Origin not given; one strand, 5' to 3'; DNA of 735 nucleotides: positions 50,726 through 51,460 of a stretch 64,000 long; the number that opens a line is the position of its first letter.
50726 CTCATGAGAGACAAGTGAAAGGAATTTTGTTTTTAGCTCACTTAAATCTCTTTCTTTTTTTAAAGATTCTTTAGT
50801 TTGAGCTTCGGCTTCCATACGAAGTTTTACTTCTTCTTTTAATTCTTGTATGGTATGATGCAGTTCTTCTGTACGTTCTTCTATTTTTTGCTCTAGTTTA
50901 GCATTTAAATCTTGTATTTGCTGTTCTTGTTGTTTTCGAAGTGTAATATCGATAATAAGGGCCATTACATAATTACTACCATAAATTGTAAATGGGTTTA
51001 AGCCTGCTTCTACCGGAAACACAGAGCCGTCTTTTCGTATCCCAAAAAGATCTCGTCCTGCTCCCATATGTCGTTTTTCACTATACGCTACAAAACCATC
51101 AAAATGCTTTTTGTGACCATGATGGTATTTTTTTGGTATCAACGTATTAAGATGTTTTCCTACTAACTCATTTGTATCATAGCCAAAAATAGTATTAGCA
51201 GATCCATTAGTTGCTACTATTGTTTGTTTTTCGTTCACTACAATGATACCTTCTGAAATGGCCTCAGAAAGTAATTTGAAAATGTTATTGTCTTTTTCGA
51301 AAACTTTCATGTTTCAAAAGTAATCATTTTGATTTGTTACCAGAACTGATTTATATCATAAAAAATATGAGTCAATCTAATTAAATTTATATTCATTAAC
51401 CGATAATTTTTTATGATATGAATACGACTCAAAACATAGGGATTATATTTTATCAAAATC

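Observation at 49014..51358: FixL-like PAS kinase translationally coupled to a REC-Crp/Fnr fusion regulator: a possible one-step FixLJ-FixK cascade in a Flavobacterium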

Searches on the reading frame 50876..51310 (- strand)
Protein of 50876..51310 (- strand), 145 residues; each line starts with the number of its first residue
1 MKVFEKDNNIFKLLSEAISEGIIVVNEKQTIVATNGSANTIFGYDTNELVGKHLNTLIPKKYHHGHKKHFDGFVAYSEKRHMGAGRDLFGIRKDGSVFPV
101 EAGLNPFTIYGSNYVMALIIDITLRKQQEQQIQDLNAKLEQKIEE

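Call 5: search_solved_structures(query=window:50876-51310:-, max_evalue=1, show_alignments=5)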
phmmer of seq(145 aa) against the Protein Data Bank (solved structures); distinct sequences matched with E-value up to 1: 25.
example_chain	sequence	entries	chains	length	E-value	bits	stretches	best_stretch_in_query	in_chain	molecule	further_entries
1d06_A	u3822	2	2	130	6.1e-15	58.8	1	15-123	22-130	nitrogen fixation regulatory protein fixL | FIXL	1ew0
2cmn_A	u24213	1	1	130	1.3e-11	48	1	16-135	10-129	SENSOR PROTEIN FIXL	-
8js5_A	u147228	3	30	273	2.4e-11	47.2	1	15-139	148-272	Sensor protein FixL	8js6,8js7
1dp6_A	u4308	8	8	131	2.5e-11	47.1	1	16-135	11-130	FIXL PROTEIN | SENSOR PROTEIN FIXL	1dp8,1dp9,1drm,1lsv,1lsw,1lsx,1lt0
10jx_A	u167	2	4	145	8.4e-11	45.4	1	8-107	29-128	Multi-sensor signal transduction histidine kinase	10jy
1xj4_A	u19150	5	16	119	9.4e-11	45.2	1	19-135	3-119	Sensor protein fixL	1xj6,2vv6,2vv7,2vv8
1y28_A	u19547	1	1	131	1.8e-10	44.4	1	16-135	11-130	Sensor protein fixL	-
1xj2_A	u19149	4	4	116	2e-10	44.2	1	22-135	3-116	Sensor protein fixL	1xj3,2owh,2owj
9cdr_A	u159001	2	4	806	2.6e-10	43.8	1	13-135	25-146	Oxygen sensor protein DosP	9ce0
9cmf_A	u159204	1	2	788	4.7e-10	43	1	19-135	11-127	Oxygen sensor protein DosP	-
1v9y_A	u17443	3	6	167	5.3e-10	42.8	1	10-134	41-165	Heme pas sensor protein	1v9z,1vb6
9bgv_A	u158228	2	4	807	1.8e-09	41.1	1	13-135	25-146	Oxygen sensor protein DosP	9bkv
9clo_A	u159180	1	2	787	3.2e-09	40.3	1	19-135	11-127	Oxygen sensor protein DosP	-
1s66_L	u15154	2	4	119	2.9e-08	37.2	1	13-121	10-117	Hypothetical protein yddU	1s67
2pr5_A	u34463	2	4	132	9e-05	25.9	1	27-135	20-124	Blue-light photoreceptor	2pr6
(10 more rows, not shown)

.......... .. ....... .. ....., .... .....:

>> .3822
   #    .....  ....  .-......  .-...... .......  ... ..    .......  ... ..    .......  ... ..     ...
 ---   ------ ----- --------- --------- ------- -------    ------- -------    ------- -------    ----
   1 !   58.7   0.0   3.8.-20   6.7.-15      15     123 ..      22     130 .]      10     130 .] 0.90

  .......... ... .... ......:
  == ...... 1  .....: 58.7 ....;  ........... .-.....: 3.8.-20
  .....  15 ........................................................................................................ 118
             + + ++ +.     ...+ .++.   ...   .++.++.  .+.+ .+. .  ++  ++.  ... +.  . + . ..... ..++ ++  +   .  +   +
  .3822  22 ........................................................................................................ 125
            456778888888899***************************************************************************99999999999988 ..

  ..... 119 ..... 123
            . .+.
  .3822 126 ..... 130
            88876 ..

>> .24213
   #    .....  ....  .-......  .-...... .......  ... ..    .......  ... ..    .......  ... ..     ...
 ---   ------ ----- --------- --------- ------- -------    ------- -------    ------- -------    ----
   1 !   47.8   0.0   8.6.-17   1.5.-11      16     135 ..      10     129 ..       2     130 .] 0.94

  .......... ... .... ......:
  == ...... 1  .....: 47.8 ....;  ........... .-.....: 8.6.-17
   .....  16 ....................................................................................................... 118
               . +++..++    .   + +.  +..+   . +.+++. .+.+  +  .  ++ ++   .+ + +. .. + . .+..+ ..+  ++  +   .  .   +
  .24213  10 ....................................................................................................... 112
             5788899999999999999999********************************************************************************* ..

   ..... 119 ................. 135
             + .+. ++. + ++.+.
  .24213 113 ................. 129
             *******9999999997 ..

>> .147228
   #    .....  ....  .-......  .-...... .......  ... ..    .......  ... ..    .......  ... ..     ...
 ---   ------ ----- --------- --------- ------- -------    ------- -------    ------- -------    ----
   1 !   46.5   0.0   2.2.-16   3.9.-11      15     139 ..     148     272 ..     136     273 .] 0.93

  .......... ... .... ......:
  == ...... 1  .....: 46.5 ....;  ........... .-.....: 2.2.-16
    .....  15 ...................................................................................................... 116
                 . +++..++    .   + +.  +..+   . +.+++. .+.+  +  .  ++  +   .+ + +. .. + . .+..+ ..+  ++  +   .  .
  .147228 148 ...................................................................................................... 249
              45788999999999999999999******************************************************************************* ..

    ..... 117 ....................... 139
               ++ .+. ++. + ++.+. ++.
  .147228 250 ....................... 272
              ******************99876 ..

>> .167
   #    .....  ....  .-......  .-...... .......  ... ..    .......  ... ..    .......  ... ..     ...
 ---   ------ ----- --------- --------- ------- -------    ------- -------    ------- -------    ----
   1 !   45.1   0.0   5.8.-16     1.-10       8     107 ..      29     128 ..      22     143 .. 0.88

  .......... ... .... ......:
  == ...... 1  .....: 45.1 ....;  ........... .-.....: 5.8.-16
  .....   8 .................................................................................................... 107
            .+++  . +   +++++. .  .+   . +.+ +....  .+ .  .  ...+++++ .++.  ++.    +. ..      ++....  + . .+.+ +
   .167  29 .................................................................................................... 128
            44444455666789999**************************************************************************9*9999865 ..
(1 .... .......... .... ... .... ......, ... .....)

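Call 47: search_solved_structures(query=A1, max_evalue=0.001, show_alignments=0)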
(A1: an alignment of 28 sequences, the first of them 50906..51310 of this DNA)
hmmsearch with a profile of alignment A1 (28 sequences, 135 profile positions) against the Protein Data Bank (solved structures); distinct sequences matched with E-value up to 0.001: 29.
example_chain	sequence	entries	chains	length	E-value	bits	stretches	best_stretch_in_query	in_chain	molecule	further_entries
1d06_A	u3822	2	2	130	2.6e-21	79.1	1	11-123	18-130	nitrogen fixation regulatory protein fixL | FIXL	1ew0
9cdr_A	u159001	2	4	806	8.2e-21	77.5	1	16-133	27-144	Oxygen sensor protein DosP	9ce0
9cmf_A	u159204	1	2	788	1.2e-20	77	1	20-133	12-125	Oxygen sensor protein DosP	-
9bgv_A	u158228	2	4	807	6.8e-20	74.6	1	16-133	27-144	Oxygen sensor protein DosP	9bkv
9clo_A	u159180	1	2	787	9.8e-20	74.1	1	20-133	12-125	Oxygen sensor protein DosP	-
1v9y_A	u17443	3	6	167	6.8e-18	68.1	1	13-134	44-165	Heme pas sensor protein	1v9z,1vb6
1dp6_A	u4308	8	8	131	7.8e-17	64.7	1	14-135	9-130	FIXL PROTEIN | SENSOR PROTEIN FIXL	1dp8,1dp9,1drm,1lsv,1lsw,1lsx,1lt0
2cmn_A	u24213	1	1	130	1.1e-16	64.2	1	14-135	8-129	SENSOR PROTEIN FIXL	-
8js5_A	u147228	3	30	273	2.9e-16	62.8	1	12-135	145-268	Sensor protein FixL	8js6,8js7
1xj4_A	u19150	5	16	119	2.9e-16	62.8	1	18-135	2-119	Sensor protein fixL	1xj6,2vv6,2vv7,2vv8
1s66_L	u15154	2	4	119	3e-16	62.8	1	16-122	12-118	Hypothetical protein yddU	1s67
1y28_A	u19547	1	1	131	6.4e-16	61.7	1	14-135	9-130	Sensor protein fixL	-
1xj2_A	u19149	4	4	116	8e-16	61.4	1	22-135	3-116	Sensor protein fixL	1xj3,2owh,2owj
10jx_A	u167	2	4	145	5.1e-15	58.8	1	8-106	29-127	Multi-sensor signal transduction histidine kinase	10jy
2pr5_A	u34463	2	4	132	1.3e-10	44.5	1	18-134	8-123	Blue-light photoreceptor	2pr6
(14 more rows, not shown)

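Call 55: predict_structure(alignment_id=A2)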
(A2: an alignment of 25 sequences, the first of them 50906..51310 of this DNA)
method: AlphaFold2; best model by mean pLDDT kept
length: 135 residues; sequences in the alignment: 25
mean_pLDDT: 75.8   pTM: 0.66
mean pLDDT of the five models: 75.8, 72.8, 70.1, 69.7, 65.6
residues with pLDDT >= 90: 32; 70-90: 59; 50-70: 24; < 50: 20
segments of 3 or more residues with pLDDT < 50: 1-7, 65-68, 77-85
pLDDT, mean of each block of 10 residues (from residue 1): 49 69 89 91 92 86 53 50 60 91 83 86 83 82
secondary structure, 60 per line:
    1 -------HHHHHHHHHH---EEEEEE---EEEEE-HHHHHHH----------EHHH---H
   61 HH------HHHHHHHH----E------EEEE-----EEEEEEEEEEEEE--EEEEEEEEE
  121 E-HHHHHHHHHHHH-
elements in order: H8-17 E21-26 E30-34 H36-42 H69-76 E88-91 E97-109 E112-121 H123-134

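Call 58: fold_search(model_id=the predicted structure, library=pdb)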
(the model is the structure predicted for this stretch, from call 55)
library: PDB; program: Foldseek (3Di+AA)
matches with E <= 10: 1111; with E <= 0.001: 341
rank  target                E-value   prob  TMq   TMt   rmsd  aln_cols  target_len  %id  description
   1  8js5_G                3.2e-09  1.00  0.80  0.46   3.4       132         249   22  Dimeric PAS domains of oxygen sensor FixL with ferric unliganded heme (released 2024-06-26)
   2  8js5_A                3.4e-09  1.00  0.80  0.46   3.4       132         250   22  Dimeric PAS domains of oxygen sensor FixL with ferric unliganded heme (released 2024-06-26)
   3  8js5_C                5.7e-09  1.00  0.79  0.45   3.4       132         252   22  Dimeric PAS domains of oxygen sensor FixL with ferric unliganded heme (released 2024-06-26)
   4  9bgv_A                6.1e-09  1.00  0.74  0.15   3.3       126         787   25  DosP R97A straight form (released 2024-11-20)
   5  1vb6_A                8.1e-09  1.00  0.67  0.78   3.0       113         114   26  Crystal Structure of the heme PAS sensor domain of Ec DOS (oxygen-bound form) (released 2005-04-19)
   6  4gcz_B                8.6e-09  1.00  0.71  0.27   3.7       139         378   19  Structure of a blue-light photoreceptor (released 2013-06-19)
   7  9bkv_A                9.7e-09  1.00  0.75  0.15   3.1       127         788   24  DosP R97A bent form (released 2024-11-20)
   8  8js5_F                1.1e-08  1.00  0.79  0.46   3.4       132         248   22  Dimeric PAS domains of oxygen sensor FixL with ferric unliganded heme (released 2024-06-26)
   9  10jx_B                1.1e-08  1.00  0.68  0.65   3.2       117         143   27  Crystal structure of heme binding PAS domain from one component transcription factor, FG214 (released 2026-03-25)
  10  4gcz_A                1.1e-08  1.00  0.69  0.28   4.9       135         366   21  Structure of a blue-light photoreceptor (released 2013-06-19)
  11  8js6_E                1.2e-08  1.00  0.78  0.45   3.6       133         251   22  Dimeric PAS domains of oxygen sensor FixL in complex with cyanide-bound ferric heme (released 2024-06-26)
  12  8js5_B                1.3e-08  1.00  0.79  0.45   3.5       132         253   22  Dimeric PAS domains of oxygen sensor FixL with ferric unliganded heme (released 2024-06-26)
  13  1s66_L                1.6e-08  1.00  0.66  0.74   3.3       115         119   26  Crystal structure of heme domain of direct oxygen sensor from E. coli (released 2004-06-22)
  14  1s66_U                1.6e-08  1.00  0.68  0.78   3.0       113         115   26  Crystal structure of heme domain of direct oxygen sensor from E. coli (released 2004-06-22)
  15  8js6_C                1.7e-08  1.00  0.81  0.46   3.2       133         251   22  Dimeric PAS domains of oxygen sensor FixL in complex with cyanide-bound ferric heme (released 2024-06-26)
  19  1d06                  2.8e-08  1.00  0.68  0.71   6.0       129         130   28  STRUCTURAL BASIS OF DIMERIZATION AND SENSORY MECHANISMS OF OXYGEN-SENSING DOMAIN OF RHIZOBIUM MELILOTI FIXL DETERMINED A (released 2000-03-15)
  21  10jx_A                3.5e-08  1.00  0.70  0.68   2.8       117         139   25  Crystal structure of heme binding PAS domain from one component transcription factor, FG214 (released 2026-03-25)
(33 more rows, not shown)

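Call 80: search_solved_structures(query=A1, max_evalue=1e-17, show_alignments=3)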
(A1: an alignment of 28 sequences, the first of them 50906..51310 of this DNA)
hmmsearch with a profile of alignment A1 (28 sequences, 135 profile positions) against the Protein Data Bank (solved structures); distinct sequences matched with E-value up to 1e-17: 6.
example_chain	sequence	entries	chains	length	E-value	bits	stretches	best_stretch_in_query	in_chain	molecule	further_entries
1d06_A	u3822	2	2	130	2.6e-21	79.1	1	11-123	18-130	nitrogen fixation regulatory protein fixL | FIXL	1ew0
9cdr_A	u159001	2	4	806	8.2e-21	77.5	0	16-133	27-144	Oxygen sensor protein DosP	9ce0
9cmf_A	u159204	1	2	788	1.2e-20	77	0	20-133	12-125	Oxygen sensor protein DosP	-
9bgv_A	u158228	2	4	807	6.8e-20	74.6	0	16-133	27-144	Oxygen sensor protein DosP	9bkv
9clo_A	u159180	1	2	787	9.8e-20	74.1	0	20-133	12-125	Oxygen sensor protein DosP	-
1v9y_A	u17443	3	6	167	6.8e-18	68.1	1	13-134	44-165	Heme pas sensor protein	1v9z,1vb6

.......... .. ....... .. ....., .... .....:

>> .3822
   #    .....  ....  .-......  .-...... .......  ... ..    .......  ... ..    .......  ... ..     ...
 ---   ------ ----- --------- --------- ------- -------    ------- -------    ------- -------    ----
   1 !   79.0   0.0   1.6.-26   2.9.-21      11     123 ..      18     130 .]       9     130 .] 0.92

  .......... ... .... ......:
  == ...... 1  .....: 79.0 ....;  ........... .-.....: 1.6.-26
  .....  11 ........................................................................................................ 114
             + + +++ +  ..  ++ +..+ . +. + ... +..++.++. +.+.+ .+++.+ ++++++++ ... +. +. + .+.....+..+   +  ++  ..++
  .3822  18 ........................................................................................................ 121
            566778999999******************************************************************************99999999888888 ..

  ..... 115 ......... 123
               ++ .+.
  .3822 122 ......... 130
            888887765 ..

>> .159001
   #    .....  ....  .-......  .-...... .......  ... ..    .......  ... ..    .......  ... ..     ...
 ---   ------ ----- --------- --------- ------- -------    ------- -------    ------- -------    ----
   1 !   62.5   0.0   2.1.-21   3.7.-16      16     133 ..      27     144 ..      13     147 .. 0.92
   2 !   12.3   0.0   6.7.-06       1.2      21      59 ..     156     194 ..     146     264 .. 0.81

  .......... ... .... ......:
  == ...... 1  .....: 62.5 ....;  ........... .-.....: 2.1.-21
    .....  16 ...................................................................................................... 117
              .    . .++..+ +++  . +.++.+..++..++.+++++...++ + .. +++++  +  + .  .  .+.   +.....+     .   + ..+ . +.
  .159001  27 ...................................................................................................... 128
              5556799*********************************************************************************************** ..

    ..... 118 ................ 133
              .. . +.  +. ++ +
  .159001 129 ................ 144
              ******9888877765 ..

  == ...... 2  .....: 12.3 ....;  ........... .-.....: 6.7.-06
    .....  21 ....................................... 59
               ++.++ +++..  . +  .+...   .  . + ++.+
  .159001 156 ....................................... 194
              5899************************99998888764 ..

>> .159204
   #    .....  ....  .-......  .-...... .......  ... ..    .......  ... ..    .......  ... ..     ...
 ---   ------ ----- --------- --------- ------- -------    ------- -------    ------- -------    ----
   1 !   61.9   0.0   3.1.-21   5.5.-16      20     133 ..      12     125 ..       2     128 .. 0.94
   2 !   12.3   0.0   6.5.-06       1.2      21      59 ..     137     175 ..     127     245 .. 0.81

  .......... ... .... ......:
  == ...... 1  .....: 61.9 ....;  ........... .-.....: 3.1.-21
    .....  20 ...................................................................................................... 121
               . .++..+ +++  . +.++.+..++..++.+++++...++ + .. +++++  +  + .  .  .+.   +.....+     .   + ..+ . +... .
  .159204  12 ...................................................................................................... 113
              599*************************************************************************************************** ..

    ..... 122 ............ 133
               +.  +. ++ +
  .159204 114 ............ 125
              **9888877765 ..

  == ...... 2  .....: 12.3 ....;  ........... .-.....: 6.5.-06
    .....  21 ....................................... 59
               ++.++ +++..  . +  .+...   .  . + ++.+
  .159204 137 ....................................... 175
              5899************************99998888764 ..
